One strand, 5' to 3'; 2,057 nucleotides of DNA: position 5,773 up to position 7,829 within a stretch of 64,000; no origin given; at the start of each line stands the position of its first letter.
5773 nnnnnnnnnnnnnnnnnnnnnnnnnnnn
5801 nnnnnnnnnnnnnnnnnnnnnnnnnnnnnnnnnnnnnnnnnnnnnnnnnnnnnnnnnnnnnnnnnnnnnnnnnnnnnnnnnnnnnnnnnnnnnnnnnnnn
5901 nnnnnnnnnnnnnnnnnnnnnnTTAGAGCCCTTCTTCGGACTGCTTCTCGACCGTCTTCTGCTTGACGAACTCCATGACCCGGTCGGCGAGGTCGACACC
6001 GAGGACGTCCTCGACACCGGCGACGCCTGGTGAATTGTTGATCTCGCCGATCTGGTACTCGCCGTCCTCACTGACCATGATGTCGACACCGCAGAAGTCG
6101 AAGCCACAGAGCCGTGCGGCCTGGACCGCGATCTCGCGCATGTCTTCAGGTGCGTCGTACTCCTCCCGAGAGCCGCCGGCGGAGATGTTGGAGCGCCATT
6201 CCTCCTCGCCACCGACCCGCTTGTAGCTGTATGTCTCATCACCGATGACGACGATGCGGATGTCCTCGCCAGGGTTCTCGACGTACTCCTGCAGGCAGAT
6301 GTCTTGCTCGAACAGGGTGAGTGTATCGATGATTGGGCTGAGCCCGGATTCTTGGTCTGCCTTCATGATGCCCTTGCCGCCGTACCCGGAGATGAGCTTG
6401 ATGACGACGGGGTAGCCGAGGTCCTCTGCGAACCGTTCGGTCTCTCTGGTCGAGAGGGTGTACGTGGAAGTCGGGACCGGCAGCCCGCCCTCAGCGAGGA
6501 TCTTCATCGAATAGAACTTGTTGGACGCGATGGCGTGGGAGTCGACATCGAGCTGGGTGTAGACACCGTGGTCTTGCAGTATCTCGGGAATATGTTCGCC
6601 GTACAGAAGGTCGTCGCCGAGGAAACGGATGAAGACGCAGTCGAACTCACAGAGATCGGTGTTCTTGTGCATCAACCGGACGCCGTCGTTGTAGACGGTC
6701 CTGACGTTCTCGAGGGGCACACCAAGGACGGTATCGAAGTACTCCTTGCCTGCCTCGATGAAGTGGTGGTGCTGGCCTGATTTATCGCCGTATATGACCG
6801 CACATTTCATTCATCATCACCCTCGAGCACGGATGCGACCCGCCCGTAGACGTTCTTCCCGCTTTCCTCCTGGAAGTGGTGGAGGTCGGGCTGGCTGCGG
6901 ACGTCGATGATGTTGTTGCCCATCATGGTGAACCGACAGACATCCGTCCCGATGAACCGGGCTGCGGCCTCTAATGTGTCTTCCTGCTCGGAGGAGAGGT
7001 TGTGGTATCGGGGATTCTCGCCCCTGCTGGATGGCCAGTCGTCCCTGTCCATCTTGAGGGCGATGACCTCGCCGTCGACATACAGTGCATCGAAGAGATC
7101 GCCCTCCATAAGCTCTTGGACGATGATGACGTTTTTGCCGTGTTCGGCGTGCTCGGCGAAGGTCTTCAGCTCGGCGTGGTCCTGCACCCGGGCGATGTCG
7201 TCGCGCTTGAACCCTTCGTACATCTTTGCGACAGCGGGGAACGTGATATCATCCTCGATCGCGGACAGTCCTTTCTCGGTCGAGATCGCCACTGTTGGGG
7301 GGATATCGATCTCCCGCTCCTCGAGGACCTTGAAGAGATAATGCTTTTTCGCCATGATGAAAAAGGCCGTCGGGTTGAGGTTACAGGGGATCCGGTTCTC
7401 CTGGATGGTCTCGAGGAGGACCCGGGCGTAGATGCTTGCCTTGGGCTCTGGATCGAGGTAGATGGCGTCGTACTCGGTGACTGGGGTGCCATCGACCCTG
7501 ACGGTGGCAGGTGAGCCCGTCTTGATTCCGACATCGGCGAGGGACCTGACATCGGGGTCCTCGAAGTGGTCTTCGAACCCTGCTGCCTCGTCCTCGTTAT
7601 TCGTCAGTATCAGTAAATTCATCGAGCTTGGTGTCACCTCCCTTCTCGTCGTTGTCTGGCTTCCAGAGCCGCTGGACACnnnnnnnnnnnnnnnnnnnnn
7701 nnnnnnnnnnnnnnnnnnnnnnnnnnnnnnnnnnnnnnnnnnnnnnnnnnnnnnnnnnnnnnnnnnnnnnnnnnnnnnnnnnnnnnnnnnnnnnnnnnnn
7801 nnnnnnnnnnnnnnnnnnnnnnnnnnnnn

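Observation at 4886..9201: Uncharacterised cluster: channel-peptidase fusion, two RimK-type ATP-grasp ligases, and a tail-to-tail P-loop protein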

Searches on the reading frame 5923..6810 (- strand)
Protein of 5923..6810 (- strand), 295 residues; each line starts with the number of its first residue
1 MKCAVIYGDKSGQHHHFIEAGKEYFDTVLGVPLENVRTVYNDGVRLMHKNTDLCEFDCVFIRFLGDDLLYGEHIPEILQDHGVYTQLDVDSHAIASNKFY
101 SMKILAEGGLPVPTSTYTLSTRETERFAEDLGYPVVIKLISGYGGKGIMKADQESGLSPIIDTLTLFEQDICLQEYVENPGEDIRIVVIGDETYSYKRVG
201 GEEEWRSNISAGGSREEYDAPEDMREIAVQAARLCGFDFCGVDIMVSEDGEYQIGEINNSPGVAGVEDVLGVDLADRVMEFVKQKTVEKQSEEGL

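Call 5: search_protein_families(library=pfam, proteins=[window:5923-6810:-], max_evalue=0.1)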
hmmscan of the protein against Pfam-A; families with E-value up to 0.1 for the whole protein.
window:5923-6810:- (295 aa): 12 families
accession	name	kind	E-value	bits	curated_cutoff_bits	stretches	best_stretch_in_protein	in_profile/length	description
PF08443.16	RimK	-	1.5e-34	119.7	21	1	95-281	1-187/188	RimK-like ATP-grasp domain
PF02955.21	GSH-S_ATP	-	1.3e-14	54.5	23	1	113-246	13-153/175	Prokaryotic glutathione synthetase, ATP-grasp domain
PF07478.18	Dala_Dala_lig_C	-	2.2e-09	37.6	24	2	123-198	27-100/204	D-ala D-ala ligase C-terminus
PF02655.19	ATP-grasp_3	-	2.2e-08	34.8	23.2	1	95-258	1-154/160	ATP-grasp domain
PF14397.11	ATPgrasp_ST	-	1.8e-07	31.1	31.4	1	95-154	19-82/278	Sugar-transfer associated ATP-grasp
PF02786.22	CPSase_L_D2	-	7.4e-07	29.3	19.8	1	103-195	7-106/211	Carbamoyl-phosphate synthase L chain, ATP binding domain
PF02750.19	Synapsin_C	-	1.1e-05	25.5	22.5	1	132-259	50-176/203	Synapsin, ATP binding domain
PF02222.28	ATP-grasp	-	0.00012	22.3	27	1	105-182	3-81/179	ATP-grasp domain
PF13549.11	ATP-grasp_5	-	0.00033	20.5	27.6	1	99-141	13-55/221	ATP-grasp domain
PF14398.11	ATPgrasp_YheCD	-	0.0041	16.8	26.8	0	222-266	183-232/255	YheC/D like ATP-grasp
PF14243.11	R2K_3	-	0.045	14.4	26.3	1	203-259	87-150/169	ATP-grasp domain, R2K clade family 3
PF08442.15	ATP-grasp_2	-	0.076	13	29.5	0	99-147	5-54/202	ATP-grasp domain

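Call 6: search_protein_families(library=ncbifam, proteins=[window:5923-6810:-], max_evalue=0.1)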
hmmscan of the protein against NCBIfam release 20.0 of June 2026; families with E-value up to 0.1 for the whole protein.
window:5923-6810:- (295 aa): 63 families (the best 25 are shown)
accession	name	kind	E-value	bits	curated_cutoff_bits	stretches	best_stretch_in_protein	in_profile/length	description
TIGR00768.1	rimK_fam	subfamily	6e-47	160.3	143.4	1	49-281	41-275/276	RimK family alpha-L-glutamate ligase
NF040720.1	MptN_Meth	equivalog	1.8e-44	152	350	1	18-282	18-290/291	tetrahydromethanopterin:alpha-L-glutamate ligase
TIGR02144.1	LysX_arch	equivalog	1.2e-35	123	275.6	1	53-283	45-276/281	lysine biosynthesis protein LysX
NF007764.0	PRK10446.1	equivalog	1.2e-33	116.7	331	1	46-289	48-293/300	30S ribosomal protein S6--L-glutamate ligase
TIGR04443.1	F420_CofF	equivalog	3.9e-21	75.3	300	1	50-281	45-277/283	coenzyme gamma-F420-2:alpha-L-glutamate ligase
TIGR04356.1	grasp_GAK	hypoth_equivalog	4.8e-20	71.8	300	1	42-285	40-286/287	GAK system ATP-grasp enzyme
NF009110.0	PRK12458.1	subfamily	3.3e-18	65.8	408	1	71-289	105-334/349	glutathione synthetase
NF003573.0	PRK05246.1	equivalog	1.4e-17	63.5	272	1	48-287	72-314/316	glutathione synthase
TIGR02068.2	cya_phycin_syn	equivalog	4.7e-17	61.3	850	2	92-193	208-308/862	cyanophycin synthetase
NF010623.0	PRK14016.1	subfamily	4e-15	55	877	2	92-192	209-308/871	cyanophycin synthetase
NF002378.0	PRK01372.1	subfamily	1.7e-13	49.9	243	1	2-264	8-274/305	D-alanine--D-alanine ligase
TIGR01380.1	glut_syn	equivalog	5.9e-13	48.5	299.05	1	115-284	137-310/312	glutathione synthase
TIGR01205.1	D_ala_D_alaTIGR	subfamily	2e-11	43.4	245.65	1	51-264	60-290/318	D-alanine--D-alanine ligase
TIGR03103.1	trio_acet_GNAT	equivalog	4.6e-11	41.9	569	2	93-192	293-390/547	N-acetylglutaminylglutamine synthetase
TIGR04187.1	GRASP_SAV_5884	subfamily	2.4e-10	40.1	350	1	93-278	119-307/312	ATP-grasp ribosomal peptide maturase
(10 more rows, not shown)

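Call 21: search_solved_structures(query=window:5923-6810:-, max_evalue=0.001)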
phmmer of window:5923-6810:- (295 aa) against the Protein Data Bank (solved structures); distinct sequences matched with E-value up to 0.001: 73 (the best 60 are shown).
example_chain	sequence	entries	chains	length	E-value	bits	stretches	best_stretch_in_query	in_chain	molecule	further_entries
5zct_A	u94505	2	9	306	2.4e-29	106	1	46-285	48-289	Ribosomal protein S6--L-glutamate ligase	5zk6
4iwx_A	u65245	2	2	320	2.7e-29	105.8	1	46-285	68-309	Ribosomal protein S6 modification protein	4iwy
7qyr_A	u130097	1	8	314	5.4e-29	104.8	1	15-284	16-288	Probable alpha-L-glutamate ligase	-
7qys_A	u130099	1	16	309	8.9e-27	97.5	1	32-285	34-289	Probable alpha-L-glutamate ligase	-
3vpb_A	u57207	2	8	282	5e-20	75.4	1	53-285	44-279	Putative acetylornithine deacetylase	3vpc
3vpd_A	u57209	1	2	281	6.1e-19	71.8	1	97-281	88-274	Ribosomal protein S6 modification protein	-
1uc8_A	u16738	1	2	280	1.7e-17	67.1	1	97-281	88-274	lysine biosynthesis enzyme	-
1uc9_A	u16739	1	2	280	3e-17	66.3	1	97-281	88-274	lysine biosynthesis enzyme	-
5k2m_A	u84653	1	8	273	1.5e-15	60.7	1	95-282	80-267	RimK-related lysine biosynthesis protein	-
7drm_A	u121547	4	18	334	5e-13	52.4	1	97-277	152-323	ATP-grasp domain-containing protein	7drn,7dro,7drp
3ouu_A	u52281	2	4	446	3.4e-10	43.1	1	53-282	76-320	Biotin carboxylase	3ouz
8fxh_A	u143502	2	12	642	4e-09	39.6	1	79-189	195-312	RimK domain-containing protein ATP-grasp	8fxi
7ta5_A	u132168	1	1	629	6.1e-09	39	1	79-223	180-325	Glutathione synthase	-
1auv_A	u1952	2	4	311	2.6e-07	33.7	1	105-260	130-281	SYNAPSIN IA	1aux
7kc7_A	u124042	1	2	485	3.2e-07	33.3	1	94-201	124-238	2-oxoglutarate carboxylase small subunit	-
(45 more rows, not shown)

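Call 91: list_cluster_members(proteins=[P0129, window:5923-6810:-, window:6807-7622:-, P0001])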
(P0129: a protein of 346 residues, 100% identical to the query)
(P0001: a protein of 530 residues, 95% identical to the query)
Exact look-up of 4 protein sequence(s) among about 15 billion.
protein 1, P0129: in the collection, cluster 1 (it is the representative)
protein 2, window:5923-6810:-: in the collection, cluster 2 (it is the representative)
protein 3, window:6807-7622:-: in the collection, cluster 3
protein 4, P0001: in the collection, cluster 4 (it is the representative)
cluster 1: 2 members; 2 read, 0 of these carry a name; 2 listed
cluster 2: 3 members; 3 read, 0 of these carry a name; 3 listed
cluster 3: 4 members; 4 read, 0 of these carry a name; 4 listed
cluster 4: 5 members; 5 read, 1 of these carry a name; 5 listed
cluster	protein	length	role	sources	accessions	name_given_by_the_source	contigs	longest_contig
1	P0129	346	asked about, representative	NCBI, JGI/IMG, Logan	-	-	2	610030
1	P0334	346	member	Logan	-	-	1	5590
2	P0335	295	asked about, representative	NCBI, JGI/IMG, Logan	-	-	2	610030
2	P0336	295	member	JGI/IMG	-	-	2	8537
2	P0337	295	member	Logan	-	-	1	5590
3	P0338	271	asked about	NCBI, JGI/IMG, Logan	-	-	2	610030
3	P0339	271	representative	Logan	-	-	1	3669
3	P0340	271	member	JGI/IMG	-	-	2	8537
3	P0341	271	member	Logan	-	-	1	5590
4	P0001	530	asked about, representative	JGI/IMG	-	-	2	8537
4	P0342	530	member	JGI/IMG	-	small-conductance mechanosensitive channel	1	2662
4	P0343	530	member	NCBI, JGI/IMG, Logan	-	-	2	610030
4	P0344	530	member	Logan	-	-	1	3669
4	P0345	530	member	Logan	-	-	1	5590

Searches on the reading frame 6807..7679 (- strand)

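Call 5: search_protein_families(library=pfam, proteins=[window:6807-7679:-], max_evalue=0.1)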
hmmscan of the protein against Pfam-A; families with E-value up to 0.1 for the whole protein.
window:6807-7679:- (290 aa): 1 family
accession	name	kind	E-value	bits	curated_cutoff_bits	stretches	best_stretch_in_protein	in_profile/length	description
PF08443.16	RimK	-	0.00058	20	21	1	114-283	6-186/188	RimK-like ATP-grasp domain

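Call 6: search_protein_families(library=ncbifam, proteins=[window:6807-7679:-], max_evalue=0.1)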
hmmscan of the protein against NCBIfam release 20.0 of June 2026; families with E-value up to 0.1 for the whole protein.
window:6807-7679:- (290 aa): 11 families
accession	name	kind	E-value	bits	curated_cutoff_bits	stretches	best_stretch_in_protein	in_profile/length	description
TIGR00768.1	rimK_fam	subfamily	2.6e-10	40.1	143.4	1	103-277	78-268/276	RimK family alpha-L-glutamate ligase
NF009402.0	PRK12767.1-1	equivalog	1.5e-07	30.6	218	1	107-192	111-194/329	carbamoyl phosphate synthase-like protein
NF040720.1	MptN_Meth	equivalog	7.5e-07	28.5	350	1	52-277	38-282/291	tetrahydromethanopterin:alpha-L-glutamate ligase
TIGR02068.2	cya_phycin_syn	equivalog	7.6e-07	27.5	850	1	108-208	210-311/862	cyanophycin synthetase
TIGR02144.1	LysX_arch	equivalog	0.00036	19.7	275.6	1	102-193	77-173/281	lysine biosynthesis protein LysX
NF009406.0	PRK12767.1-5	equivalog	0.0011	18.1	271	1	111-202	113-201/327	carbamoyl phosphate synthase-like protein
NF002563.0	PRK02186.1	subfamily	0.0019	16.5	625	1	102-197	98-194/890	argininosuccinate lyase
NF010623.0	PRK14016.1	subfamily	0.0021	16.2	877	1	111-208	214-312/871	cyanophycin synthetase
NF000207.3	D_ala_D_ser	equivalog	0.013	14.6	520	1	88-193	110-216/342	D-alanine--D-serine ligase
NF002378.0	PRK01372.1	subfamily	0.027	13.2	243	1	115-206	104-194/305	D-alanine--D-alanine ligase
NF009403.0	PRK12767.1-2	equivalog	0.056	12.6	286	1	110-206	106-202/342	carbamoyl phosphate synthase-like protein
